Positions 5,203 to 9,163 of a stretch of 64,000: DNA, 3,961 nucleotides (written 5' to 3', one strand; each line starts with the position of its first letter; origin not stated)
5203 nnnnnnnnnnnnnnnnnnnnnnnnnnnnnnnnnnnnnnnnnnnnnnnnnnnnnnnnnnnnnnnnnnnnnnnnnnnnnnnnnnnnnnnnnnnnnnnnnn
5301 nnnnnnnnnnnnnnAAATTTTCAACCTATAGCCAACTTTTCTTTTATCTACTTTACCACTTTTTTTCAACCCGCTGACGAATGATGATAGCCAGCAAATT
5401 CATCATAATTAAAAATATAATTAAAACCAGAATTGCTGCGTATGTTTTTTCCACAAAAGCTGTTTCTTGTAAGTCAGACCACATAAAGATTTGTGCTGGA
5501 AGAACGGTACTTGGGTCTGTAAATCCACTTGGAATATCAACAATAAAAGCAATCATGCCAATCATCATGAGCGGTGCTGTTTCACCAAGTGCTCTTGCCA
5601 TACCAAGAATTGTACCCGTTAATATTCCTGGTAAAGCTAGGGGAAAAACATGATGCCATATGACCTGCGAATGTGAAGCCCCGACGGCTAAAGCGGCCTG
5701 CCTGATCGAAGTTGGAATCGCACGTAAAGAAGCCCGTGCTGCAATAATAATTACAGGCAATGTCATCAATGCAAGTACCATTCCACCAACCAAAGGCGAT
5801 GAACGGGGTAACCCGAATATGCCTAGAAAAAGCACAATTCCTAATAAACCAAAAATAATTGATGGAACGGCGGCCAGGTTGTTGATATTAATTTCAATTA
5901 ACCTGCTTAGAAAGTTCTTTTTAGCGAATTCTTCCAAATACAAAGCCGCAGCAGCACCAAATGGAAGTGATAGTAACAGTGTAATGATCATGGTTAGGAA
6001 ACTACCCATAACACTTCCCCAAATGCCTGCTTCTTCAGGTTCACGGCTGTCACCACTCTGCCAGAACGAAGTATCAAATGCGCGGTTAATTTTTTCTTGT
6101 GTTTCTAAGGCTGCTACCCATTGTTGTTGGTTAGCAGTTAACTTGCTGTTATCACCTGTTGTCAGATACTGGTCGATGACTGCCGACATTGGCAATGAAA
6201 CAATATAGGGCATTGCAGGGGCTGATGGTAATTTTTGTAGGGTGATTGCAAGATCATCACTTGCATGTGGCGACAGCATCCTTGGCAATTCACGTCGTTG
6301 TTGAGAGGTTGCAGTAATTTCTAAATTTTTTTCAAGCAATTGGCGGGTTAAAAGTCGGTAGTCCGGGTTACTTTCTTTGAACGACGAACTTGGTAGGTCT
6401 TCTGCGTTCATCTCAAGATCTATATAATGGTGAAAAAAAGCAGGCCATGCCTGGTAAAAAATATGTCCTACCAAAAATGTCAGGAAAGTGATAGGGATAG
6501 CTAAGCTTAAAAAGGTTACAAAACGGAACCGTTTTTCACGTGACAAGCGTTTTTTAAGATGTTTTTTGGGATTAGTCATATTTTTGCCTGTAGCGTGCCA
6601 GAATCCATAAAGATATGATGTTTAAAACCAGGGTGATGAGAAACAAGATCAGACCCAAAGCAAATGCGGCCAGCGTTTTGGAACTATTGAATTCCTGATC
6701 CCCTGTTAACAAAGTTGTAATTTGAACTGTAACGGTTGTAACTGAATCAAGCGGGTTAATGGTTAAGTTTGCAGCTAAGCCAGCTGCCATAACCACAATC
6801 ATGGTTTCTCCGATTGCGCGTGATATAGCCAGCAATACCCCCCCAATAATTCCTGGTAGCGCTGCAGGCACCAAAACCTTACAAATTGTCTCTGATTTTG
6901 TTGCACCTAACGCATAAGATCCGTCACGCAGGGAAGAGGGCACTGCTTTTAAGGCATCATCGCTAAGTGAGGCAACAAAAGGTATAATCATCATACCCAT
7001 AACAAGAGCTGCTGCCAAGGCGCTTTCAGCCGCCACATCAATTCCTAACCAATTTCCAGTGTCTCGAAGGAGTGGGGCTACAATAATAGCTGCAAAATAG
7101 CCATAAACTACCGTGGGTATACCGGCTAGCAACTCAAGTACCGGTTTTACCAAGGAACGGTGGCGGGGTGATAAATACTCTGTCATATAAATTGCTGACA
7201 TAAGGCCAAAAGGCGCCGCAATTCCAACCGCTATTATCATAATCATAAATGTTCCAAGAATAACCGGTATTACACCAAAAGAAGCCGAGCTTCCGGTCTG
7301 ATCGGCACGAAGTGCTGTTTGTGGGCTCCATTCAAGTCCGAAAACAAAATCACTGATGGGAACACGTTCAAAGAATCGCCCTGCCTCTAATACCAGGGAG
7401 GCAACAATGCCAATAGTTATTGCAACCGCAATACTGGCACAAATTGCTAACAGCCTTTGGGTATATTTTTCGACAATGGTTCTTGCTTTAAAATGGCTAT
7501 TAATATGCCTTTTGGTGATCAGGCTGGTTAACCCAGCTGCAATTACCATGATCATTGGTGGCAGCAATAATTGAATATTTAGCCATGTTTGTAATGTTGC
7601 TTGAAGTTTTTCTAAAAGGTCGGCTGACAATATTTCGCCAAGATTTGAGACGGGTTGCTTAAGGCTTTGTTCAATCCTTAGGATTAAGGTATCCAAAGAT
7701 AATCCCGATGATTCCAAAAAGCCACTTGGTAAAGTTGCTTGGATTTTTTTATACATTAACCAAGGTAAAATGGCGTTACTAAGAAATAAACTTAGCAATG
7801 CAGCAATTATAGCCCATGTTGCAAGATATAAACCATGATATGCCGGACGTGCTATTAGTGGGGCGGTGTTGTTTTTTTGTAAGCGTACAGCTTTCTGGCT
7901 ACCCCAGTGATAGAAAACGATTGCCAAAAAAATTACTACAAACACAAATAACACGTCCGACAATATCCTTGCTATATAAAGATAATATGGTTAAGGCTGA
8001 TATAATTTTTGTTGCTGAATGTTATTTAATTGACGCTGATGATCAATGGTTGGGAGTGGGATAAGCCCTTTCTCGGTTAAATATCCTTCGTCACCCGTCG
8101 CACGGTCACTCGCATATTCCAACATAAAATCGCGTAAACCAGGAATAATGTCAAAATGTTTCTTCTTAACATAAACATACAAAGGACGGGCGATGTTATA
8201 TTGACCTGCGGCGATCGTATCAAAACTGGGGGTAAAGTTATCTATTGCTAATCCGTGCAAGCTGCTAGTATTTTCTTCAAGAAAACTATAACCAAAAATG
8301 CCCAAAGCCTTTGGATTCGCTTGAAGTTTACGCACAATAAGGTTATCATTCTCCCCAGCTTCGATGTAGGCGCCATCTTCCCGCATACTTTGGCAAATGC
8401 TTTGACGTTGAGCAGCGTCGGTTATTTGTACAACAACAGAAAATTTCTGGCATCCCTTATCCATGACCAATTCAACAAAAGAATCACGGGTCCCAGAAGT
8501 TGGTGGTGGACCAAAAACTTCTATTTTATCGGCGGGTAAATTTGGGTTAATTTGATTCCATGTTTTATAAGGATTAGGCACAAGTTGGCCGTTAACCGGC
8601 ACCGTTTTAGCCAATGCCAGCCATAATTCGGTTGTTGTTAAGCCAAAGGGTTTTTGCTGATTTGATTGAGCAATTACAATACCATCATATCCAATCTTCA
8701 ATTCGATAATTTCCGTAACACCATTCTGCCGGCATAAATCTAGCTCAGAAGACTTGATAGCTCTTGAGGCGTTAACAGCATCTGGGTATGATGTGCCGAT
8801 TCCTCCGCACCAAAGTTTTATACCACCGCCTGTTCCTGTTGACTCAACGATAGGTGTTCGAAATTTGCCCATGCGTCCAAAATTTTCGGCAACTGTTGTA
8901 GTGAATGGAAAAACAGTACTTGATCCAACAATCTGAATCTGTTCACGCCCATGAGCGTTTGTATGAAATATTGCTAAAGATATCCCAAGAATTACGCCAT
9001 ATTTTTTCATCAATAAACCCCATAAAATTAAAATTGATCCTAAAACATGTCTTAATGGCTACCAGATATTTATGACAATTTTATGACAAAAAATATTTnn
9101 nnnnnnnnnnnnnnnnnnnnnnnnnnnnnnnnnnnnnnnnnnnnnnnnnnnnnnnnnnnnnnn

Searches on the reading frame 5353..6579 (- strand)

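Call 18: search_protein_families(library=pfam, proteins=[window:5353-6579:-], max_evalue=0.00001)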
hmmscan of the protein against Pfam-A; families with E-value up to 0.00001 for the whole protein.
window:5353-6579:- (408 aa): 2 families
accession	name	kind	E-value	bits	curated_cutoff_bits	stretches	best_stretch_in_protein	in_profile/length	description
PF00528.27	BPD_transp_1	-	2.3e-19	70.3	26.4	1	205-407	2-181/184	Binding-protein-dependent transport system inner membrane component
PF11812.13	DUF3333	-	5.2e-18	66.1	26.5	1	6-140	2-142/151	Domain of unknown function (DUF3333)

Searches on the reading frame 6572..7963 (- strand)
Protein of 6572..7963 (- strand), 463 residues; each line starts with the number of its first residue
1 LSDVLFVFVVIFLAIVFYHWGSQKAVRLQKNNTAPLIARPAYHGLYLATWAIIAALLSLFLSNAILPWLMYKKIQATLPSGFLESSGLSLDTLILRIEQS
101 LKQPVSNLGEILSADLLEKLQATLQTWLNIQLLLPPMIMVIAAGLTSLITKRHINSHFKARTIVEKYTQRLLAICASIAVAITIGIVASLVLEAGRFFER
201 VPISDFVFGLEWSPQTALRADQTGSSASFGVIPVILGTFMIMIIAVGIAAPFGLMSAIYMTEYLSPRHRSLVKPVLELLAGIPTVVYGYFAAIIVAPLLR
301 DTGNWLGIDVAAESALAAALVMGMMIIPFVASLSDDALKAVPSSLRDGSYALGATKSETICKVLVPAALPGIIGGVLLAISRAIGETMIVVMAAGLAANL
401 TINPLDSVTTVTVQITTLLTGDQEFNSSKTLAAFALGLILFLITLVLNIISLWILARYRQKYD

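Call 18: search_protein_families(library=pfam, proteins=[window:6572-7963:-], max_evalue=0.00001)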
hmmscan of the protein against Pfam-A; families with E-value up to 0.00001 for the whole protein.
window:6572-7963:- (463 aa): 2 families
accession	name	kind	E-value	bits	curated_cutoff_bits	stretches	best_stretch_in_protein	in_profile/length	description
PF00528.27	BPD_transp_1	-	1.1e-18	68.1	26.4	1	251-459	3-183/184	Binding-protein-dependent transport system inner membrane component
PF12501.13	DUF3708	-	2e-16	60.5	24.1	1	7-181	1-165/166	Phosphate ATP-binding cassette transporter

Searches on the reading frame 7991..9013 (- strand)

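Call 18: search_protein_families(library=pfam, proteins=[window:7991-9013:-], max_evalue=0.00001)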
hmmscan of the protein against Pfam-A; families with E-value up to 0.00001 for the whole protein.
window:7991-9013:- (340 aa): 1 family
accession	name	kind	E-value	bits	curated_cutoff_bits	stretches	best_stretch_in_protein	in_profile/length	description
PF12849.12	PBP_like_2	-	4.6e-42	145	27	1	19-303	5-266/267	PBP superfamily domain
